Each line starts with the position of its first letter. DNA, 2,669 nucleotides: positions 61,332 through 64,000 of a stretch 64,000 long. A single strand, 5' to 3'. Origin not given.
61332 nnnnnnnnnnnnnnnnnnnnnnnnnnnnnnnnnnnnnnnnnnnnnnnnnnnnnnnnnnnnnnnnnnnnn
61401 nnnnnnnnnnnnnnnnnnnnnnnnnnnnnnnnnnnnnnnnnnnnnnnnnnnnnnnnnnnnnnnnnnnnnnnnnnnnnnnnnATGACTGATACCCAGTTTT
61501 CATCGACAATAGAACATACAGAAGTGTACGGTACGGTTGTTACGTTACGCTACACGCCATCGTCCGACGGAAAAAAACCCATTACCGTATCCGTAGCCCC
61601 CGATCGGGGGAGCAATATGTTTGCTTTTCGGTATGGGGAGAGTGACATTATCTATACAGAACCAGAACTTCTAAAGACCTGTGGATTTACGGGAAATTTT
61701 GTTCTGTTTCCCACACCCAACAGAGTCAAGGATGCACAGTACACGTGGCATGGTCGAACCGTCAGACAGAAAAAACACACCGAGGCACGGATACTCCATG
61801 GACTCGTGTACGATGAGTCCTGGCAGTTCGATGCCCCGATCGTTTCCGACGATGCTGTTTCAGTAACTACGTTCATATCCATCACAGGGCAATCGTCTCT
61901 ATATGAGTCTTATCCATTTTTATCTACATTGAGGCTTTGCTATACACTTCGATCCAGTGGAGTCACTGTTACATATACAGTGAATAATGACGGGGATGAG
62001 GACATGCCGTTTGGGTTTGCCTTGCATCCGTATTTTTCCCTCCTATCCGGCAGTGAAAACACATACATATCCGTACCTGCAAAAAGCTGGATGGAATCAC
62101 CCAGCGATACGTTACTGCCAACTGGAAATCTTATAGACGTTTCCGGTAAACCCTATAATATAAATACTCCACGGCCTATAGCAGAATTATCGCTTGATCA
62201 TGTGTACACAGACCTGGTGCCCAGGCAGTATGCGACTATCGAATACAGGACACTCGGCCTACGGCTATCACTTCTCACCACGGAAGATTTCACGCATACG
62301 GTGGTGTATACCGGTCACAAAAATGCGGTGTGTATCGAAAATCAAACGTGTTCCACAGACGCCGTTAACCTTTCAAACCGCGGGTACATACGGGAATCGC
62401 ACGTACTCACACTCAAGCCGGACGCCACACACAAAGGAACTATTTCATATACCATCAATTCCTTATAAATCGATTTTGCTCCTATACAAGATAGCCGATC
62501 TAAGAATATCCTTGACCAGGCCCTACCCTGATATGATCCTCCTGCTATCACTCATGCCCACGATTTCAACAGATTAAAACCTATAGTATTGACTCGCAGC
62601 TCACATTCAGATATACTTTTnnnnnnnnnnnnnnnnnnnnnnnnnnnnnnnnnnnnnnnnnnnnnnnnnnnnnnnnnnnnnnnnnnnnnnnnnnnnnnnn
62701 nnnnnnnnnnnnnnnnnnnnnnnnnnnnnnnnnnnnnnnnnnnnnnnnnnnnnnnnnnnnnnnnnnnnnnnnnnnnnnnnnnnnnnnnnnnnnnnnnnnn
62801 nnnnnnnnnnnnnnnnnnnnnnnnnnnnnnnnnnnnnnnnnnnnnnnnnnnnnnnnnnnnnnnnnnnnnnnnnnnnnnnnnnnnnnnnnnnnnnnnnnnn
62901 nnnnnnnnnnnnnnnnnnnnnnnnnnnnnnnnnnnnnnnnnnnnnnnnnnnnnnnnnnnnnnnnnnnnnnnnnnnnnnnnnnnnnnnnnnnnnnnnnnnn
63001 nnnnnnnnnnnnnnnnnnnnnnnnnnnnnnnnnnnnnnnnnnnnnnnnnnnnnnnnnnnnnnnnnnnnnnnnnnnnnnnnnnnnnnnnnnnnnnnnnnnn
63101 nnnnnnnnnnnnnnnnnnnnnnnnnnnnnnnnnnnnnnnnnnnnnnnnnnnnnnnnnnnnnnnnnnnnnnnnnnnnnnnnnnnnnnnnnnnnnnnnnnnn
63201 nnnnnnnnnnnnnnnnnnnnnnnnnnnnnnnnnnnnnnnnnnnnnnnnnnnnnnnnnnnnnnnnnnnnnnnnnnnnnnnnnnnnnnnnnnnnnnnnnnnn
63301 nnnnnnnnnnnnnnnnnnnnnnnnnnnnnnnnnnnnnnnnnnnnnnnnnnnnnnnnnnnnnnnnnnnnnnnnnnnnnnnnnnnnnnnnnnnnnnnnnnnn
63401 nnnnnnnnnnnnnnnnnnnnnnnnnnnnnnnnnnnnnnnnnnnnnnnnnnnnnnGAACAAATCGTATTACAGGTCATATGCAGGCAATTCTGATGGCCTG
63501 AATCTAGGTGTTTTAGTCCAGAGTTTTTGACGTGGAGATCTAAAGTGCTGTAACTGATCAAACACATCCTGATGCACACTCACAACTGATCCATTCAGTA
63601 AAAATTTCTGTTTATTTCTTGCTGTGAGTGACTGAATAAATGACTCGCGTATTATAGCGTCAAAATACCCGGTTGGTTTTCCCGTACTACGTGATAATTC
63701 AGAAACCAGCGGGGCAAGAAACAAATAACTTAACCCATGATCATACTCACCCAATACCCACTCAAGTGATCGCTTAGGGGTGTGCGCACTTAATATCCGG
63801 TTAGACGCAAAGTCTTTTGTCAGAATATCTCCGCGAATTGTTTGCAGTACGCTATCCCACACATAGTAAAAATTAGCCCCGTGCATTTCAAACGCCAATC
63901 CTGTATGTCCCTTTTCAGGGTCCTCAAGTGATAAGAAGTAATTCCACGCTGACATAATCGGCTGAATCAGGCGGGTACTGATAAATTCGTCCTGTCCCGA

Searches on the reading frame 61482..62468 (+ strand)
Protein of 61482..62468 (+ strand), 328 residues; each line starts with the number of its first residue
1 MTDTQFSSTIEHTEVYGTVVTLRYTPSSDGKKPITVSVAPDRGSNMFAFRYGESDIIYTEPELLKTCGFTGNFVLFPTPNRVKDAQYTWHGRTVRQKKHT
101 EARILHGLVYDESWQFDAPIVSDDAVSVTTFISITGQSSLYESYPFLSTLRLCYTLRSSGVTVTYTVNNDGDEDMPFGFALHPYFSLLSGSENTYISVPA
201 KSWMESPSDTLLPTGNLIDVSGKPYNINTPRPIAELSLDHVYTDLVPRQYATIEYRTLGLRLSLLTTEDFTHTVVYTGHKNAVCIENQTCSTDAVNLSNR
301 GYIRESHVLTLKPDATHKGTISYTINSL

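Call 71: find_encoding_contigs(protein=window:61482-62468:+, flank=10000, max_places=1)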
Protein window:61482-62468:+ (328 aa): 5 contigs read that carry it; 1 place shown.
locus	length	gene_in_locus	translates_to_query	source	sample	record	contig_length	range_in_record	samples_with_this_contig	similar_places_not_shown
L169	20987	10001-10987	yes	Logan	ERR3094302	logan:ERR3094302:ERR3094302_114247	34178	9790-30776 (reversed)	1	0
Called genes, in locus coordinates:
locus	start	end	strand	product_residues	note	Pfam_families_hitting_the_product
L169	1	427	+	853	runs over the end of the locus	PF00521:DNA_topoisoIV, PF03989:DNA_gyraseA_C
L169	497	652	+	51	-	-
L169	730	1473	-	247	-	PF04402:SIMPL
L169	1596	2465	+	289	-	PF00763:THF_DHG_CYH, PF02882:THF_DHG_CYH_C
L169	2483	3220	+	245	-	PF04402:SIMPL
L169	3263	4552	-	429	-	PF00486:Trans_reg_C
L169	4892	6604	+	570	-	-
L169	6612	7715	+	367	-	PF00349:Hexokinase_1 (weak), PF03727:Hexokinase_2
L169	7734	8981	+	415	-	PF10509:GalKase_gal_bdg, PF00288:GHMP_kinases_N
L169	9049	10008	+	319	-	PF01087:GalP_UDP_transf, PF02744:GalP_UDP_tr_C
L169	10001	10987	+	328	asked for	PF01263:Aldose_epim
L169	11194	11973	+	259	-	-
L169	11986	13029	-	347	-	-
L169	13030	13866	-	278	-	-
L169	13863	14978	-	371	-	PF02899:Phage_int_SAM_1, PF13102:Phage_int_SAM_5 (faint), PF13495:Phage_int_SAM_4 (faint), PF00589:Phage_integrase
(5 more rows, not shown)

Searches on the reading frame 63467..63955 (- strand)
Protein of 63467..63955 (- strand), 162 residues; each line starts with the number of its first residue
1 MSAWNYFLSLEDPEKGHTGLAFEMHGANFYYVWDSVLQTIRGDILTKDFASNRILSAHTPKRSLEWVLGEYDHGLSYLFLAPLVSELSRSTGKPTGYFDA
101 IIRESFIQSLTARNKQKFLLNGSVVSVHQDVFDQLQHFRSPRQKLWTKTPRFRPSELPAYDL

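Call 69: find_encoding_contigs(protein=window:63467-63955:-, flank=10000, max_places=1)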
Protein window:63467-63955:- (162 aa): no gene with exactly this product is on record in the collection.
